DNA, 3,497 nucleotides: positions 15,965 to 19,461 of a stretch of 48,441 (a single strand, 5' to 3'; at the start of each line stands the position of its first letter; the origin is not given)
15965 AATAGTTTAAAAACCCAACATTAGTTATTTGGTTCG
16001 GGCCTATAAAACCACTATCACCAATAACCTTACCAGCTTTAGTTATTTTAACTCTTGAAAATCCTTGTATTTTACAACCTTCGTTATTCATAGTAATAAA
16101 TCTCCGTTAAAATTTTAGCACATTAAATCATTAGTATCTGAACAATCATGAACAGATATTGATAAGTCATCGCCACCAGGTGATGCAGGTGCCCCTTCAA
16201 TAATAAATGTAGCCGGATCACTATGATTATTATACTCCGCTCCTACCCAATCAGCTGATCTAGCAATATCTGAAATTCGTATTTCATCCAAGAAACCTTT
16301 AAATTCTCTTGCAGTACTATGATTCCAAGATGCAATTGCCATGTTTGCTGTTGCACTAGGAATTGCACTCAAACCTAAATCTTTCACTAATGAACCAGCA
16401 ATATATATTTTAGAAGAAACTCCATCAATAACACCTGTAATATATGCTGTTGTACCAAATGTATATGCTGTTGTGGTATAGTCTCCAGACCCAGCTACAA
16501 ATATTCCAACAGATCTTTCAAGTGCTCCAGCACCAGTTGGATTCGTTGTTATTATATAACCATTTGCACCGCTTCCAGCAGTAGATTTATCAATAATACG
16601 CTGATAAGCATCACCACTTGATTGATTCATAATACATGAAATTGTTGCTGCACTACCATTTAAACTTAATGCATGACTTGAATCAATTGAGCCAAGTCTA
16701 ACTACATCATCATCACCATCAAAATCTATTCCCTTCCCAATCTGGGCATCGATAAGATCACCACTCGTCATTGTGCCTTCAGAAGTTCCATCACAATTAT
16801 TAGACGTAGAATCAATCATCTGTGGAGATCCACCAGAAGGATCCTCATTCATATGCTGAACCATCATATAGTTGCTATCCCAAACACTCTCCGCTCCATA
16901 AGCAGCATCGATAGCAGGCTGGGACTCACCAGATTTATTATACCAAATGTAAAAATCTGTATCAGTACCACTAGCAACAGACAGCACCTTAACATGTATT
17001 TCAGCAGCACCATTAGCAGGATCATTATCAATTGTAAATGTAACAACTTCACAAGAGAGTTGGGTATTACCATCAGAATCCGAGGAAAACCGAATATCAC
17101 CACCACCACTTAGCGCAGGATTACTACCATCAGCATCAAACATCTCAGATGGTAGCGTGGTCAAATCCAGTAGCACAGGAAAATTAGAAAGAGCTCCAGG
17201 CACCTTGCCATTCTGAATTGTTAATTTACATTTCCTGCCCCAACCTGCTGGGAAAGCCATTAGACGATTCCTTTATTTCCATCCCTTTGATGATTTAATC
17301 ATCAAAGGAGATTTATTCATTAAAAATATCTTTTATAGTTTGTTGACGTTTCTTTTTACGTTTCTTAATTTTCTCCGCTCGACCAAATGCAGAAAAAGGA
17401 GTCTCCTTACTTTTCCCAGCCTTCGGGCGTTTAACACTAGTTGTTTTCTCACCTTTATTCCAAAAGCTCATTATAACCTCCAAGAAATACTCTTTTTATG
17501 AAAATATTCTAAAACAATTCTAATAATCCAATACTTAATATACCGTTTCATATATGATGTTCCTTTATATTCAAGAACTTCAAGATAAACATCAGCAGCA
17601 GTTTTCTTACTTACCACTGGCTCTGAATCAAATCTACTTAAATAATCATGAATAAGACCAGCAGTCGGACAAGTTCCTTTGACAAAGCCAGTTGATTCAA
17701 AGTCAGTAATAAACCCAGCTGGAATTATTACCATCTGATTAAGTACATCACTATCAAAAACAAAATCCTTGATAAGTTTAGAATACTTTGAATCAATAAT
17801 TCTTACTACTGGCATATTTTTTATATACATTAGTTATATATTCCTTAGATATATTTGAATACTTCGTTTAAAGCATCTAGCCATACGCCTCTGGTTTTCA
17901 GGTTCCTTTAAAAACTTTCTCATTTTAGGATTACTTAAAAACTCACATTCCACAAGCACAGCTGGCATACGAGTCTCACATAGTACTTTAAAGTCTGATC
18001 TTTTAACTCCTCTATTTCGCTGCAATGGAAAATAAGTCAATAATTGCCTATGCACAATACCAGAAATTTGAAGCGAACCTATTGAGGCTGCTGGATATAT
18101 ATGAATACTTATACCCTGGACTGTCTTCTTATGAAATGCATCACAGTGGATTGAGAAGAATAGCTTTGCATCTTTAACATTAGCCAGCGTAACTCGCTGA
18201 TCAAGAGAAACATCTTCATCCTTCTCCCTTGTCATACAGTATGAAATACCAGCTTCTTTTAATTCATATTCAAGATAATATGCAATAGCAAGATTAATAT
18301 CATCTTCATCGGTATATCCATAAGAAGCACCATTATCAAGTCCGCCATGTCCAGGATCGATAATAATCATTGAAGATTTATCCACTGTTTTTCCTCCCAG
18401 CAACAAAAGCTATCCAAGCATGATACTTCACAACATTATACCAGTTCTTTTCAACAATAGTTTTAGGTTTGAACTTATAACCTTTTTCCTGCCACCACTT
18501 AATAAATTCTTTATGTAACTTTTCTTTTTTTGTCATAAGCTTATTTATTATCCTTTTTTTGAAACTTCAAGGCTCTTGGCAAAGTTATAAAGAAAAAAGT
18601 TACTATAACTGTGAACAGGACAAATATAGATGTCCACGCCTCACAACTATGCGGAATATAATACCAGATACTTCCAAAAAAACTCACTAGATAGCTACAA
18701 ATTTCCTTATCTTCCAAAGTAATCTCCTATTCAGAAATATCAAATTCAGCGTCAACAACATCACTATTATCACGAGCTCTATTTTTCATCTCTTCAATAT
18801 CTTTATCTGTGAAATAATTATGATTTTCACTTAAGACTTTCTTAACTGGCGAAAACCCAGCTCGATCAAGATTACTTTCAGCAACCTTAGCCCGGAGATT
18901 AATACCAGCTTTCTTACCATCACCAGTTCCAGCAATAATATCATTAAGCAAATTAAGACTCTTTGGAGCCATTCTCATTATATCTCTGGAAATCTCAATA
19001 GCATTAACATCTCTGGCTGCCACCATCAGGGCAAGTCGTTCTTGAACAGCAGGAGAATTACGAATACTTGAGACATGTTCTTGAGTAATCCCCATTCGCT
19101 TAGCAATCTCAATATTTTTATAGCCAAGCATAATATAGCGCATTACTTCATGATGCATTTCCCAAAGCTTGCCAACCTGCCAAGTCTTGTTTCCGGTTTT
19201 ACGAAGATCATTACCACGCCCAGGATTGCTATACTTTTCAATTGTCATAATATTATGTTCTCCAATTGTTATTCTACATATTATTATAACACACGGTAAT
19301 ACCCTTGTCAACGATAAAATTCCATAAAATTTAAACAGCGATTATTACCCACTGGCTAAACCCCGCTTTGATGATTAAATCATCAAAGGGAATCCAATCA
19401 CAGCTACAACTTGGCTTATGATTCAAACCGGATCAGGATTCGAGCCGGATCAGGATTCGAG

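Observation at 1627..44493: A perfectly conserved 21-bp palindrome in 22 copies punctuates both transcription arms of the phage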

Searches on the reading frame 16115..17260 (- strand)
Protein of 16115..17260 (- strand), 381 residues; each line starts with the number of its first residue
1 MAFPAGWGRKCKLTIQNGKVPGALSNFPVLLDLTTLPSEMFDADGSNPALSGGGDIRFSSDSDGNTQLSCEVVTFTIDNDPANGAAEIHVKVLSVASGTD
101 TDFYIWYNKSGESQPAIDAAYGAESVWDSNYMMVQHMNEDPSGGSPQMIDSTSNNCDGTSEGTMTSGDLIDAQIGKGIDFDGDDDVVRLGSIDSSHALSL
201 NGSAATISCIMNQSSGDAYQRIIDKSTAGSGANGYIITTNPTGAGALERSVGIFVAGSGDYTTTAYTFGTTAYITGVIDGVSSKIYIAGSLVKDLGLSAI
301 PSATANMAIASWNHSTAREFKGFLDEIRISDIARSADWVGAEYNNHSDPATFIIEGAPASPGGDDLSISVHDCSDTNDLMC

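Call 7: search_protein_families(library=phrogs, proteins=[window:16115-17260:-])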
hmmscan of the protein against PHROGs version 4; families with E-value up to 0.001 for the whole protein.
window:16115-17260:- (381 aa): 0 families

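Call 22: search_protein_families(library=pfam, proteins=[window:16115-17260:-], max_evalue=0.01)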
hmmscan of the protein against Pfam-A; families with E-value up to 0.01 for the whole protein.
window:16115-17260:- (381 aa): 2 families
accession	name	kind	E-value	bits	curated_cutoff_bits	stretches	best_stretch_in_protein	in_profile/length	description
PF13385.13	Laminin_G_3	-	2.9e-10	40.9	27.6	1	195-339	10-150/151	Concanavalin A-like lectin/glucanases superfamily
PF10102.14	DUF2341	-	0.003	18.4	23.4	1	53-112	2-55/84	Domain of unknown function (DUF2341)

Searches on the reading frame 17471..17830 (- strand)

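Call 24: search_protein_families(library=pfam, proteins=[window:17471-17830:-], max_evalue=0.01)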
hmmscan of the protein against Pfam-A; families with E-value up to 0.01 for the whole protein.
window:17471-17830:- (119 aa): 1 family
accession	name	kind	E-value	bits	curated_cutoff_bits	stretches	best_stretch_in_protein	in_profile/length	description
PF07087.16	DUF1353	-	7.2e-09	35.6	22.5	1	19-101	3-89/91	Protein of unknown function (DUF1353)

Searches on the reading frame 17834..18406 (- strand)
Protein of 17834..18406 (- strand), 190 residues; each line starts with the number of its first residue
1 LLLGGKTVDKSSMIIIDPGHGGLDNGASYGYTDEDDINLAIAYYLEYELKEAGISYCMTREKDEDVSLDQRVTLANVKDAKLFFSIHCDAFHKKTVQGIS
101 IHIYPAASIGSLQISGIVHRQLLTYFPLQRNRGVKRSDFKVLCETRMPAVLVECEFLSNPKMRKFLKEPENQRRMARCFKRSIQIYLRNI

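Call 24: search_protein_families(library=pfam, proteins=[window:17834-18406:-], max_evalue=0.01)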
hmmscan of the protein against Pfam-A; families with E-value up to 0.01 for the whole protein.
window:17834-18406:- (190 aa): 1 family
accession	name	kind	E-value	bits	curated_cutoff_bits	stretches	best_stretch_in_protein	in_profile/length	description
PF01520.23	Amidase_3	-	4.4e-45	154.3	27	1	14-184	1-173/174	N-acetylmuramoyl-L-alanine amidase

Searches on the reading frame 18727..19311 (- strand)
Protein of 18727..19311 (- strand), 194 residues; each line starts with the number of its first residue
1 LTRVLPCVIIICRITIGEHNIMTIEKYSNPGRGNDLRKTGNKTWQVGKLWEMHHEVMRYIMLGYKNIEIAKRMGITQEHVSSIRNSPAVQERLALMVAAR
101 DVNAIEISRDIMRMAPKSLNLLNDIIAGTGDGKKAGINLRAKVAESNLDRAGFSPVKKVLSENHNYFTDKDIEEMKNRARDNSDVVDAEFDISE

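Call 7: search_protein_families(library=phrogs, proteins=[window:18727-19311:-])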
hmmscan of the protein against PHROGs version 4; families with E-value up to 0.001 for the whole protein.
window:18727-19311:- (194 aa): 1 family
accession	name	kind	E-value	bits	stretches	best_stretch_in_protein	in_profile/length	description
phrog_2538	-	head and packaging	0.00077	20.6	0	59-177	14-120/129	terminase small subunit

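Call 22: search_protein_families(library=pfam, proteins=[window:18727-19311:-], max_evalue=0.01)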
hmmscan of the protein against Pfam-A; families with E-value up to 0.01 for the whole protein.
window:18727-19311:- (194 aa): 2 families
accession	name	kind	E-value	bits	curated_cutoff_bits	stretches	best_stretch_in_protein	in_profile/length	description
PF00196.25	GerE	-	0.00023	21.1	23.5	1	55-82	9-36/57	Bacterial regulatory proteins, luxR family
PF04545.22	Sigma70_r4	-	0.0031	17.4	24.1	1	68-83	25-40/50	Sigma-70, region 4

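Call 37: find_related_loci(query=window:18727-19311:-, collection=viral_contigs, flank=6000)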
Query window:18727-19311:- (194 aa) in viral_contigs; peptide patterns used: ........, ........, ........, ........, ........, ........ (x = any residue, [..] = any of these).
18 stretches matched a pattern, but none encodes a relative of the query by tblastn (E <= 1e-3).
